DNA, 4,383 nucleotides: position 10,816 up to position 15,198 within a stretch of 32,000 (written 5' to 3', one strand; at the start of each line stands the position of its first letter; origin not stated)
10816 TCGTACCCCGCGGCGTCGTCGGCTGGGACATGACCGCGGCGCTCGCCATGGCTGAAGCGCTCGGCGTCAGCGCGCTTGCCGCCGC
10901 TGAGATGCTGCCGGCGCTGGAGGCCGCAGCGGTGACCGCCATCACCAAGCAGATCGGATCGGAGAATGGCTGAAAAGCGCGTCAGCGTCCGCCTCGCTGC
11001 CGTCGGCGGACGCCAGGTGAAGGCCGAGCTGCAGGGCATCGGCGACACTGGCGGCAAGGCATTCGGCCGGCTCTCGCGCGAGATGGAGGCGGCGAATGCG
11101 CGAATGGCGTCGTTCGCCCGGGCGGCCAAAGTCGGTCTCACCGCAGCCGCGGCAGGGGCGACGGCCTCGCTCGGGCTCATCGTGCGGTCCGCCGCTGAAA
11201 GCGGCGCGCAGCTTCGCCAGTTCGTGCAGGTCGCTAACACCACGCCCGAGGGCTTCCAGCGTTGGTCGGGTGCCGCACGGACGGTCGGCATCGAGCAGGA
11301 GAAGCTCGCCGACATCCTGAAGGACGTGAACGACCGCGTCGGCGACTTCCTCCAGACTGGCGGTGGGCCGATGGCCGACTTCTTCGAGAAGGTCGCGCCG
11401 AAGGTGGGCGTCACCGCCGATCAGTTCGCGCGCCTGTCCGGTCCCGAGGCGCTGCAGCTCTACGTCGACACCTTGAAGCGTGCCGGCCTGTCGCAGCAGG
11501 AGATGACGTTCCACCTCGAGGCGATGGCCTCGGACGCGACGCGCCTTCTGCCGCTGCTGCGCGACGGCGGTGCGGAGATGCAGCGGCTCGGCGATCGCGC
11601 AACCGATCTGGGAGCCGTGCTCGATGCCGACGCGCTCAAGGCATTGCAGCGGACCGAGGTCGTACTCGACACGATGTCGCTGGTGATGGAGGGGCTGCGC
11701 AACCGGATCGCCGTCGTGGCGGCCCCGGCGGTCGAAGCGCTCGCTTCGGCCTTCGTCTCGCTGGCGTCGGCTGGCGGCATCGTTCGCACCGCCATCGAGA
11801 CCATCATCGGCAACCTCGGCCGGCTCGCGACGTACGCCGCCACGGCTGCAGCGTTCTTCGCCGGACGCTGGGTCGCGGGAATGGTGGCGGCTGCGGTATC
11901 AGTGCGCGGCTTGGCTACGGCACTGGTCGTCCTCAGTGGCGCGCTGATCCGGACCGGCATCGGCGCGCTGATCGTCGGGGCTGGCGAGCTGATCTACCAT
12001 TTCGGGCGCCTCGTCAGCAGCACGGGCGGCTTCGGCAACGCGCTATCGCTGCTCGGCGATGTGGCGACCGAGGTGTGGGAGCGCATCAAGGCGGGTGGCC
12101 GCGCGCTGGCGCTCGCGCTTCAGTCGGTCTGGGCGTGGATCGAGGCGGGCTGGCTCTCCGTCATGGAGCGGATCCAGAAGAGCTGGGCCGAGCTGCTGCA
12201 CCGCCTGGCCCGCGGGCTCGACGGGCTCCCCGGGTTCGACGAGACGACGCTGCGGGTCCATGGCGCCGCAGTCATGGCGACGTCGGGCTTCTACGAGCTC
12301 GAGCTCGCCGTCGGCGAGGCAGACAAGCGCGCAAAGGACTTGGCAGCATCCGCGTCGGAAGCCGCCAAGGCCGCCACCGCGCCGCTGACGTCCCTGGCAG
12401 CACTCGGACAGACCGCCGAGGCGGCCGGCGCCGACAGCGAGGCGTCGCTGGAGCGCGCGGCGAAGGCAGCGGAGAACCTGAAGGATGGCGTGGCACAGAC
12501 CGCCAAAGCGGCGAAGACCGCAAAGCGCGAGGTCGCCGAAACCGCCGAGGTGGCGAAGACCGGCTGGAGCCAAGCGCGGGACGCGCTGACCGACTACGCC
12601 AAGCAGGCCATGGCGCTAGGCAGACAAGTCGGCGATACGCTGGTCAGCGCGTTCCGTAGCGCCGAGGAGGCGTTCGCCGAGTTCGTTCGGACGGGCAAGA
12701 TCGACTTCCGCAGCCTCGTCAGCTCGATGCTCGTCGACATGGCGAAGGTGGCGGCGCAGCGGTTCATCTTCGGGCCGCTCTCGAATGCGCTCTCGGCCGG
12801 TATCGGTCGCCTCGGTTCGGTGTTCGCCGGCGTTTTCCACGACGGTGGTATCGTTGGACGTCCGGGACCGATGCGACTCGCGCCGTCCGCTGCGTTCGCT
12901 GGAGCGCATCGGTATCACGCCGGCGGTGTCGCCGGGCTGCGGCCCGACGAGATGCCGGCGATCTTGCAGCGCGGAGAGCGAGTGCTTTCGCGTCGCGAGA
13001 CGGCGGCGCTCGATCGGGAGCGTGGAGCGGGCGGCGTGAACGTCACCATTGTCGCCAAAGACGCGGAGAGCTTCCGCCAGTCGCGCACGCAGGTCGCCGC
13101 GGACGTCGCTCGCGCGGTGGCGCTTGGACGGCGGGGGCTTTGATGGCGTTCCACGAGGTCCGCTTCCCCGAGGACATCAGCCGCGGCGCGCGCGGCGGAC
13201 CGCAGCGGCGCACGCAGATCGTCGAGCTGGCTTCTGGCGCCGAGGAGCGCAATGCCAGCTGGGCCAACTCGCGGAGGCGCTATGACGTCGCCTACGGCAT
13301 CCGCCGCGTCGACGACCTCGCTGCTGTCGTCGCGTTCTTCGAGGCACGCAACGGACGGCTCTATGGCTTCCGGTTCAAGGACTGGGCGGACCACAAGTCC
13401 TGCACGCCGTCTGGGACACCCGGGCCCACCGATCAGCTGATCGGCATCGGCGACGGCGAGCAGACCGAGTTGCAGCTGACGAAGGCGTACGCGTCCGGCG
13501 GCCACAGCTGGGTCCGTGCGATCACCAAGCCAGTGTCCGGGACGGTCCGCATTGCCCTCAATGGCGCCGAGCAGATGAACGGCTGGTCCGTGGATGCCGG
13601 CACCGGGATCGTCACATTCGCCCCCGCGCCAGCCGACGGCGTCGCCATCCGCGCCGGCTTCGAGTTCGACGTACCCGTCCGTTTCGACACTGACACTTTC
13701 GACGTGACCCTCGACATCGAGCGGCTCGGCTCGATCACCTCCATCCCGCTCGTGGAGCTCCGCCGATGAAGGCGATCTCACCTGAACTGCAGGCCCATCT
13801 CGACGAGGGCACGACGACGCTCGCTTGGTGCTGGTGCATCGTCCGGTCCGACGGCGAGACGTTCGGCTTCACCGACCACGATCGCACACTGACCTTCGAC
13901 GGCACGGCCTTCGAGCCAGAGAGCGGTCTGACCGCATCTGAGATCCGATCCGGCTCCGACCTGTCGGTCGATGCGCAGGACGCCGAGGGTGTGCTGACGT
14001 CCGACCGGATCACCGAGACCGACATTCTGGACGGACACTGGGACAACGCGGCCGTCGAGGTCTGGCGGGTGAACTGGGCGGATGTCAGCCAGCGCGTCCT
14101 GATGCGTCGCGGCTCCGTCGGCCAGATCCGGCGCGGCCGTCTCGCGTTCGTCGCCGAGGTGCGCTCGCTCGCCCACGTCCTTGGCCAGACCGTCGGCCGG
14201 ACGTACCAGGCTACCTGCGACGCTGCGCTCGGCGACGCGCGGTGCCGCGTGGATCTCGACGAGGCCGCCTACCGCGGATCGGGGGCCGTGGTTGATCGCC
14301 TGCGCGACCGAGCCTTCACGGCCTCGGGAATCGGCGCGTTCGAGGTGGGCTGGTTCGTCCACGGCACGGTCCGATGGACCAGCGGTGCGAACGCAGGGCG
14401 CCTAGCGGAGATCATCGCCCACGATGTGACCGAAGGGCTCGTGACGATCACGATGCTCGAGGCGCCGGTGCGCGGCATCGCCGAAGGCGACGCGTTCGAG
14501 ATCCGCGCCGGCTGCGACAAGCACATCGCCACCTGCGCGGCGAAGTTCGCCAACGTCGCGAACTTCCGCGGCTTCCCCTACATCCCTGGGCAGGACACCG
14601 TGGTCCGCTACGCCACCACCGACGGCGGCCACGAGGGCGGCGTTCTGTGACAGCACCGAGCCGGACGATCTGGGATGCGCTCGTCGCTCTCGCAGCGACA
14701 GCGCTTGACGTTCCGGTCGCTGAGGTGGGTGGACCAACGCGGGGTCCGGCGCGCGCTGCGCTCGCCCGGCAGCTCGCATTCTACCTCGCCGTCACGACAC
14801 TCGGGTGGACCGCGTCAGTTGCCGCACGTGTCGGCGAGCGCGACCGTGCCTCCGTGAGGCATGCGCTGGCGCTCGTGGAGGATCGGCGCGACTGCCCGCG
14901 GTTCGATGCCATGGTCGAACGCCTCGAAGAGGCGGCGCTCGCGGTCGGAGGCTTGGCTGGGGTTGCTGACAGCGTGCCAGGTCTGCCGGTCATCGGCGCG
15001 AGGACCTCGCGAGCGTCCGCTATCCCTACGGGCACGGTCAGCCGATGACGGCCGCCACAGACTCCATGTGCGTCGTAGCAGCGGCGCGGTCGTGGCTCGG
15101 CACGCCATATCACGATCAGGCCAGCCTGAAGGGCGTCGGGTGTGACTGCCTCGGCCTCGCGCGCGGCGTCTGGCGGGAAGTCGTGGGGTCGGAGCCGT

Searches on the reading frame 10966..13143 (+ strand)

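Call 9: search_protein_families(library=pfam, proteins=[window:10966-13143:+], max_evalue=0.001)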
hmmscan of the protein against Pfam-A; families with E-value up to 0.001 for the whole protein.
window:10966-13143:+ (725 aa): 1 family
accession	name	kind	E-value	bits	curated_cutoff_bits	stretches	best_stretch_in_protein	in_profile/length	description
PF09718.15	Tape_meas_lam_C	-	1.6e-19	70.2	23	1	534-605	3-75/76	Lambda phage tail tape-measure protein (Tape_meas_lam_C)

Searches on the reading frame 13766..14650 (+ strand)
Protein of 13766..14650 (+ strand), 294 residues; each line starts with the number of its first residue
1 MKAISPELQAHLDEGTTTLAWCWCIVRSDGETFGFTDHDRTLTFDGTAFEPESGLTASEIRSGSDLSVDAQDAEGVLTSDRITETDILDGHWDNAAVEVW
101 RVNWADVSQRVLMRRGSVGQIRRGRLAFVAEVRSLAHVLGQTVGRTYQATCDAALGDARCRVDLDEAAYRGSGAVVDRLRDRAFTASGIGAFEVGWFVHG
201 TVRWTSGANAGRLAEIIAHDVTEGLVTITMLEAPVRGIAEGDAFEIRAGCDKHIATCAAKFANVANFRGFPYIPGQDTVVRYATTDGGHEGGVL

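Call 9: search_protein_families(library=pfam, proteins=[window:13766-14650:+], max_evalue=0.001)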
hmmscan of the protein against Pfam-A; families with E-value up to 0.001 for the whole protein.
window:13766-14650:+ (294 aa): 2 families
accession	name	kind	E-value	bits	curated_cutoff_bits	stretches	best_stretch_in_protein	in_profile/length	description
PF09931.15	Phage_phiJL001_Gp84_N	-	4.7e-61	206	26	1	5-163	1-160/160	Baseplate hub protein, N-terminal attachment domain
PF09356.15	Phage_BR0599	-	9.8e-28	96.8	22.9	1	195-277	1-80/80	Phage conserved hypothetical protein BR0599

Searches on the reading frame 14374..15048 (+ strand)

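Call 73: search_protein_families(library=pfam, proteins=[window:14374-15048:+], max_evalue=0.001)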
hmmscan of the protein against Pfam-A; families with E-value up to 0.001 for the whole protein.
window:14374-15048:+ (224 aa): 1 family
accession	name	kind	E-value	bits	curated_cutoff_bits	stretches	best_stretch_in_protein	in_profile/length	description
PF08299.17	Bac_DnaA_C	-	0.00012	22.5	31.5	1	108-165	9-66/69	Bacterial dnaA protein helix-turn-helix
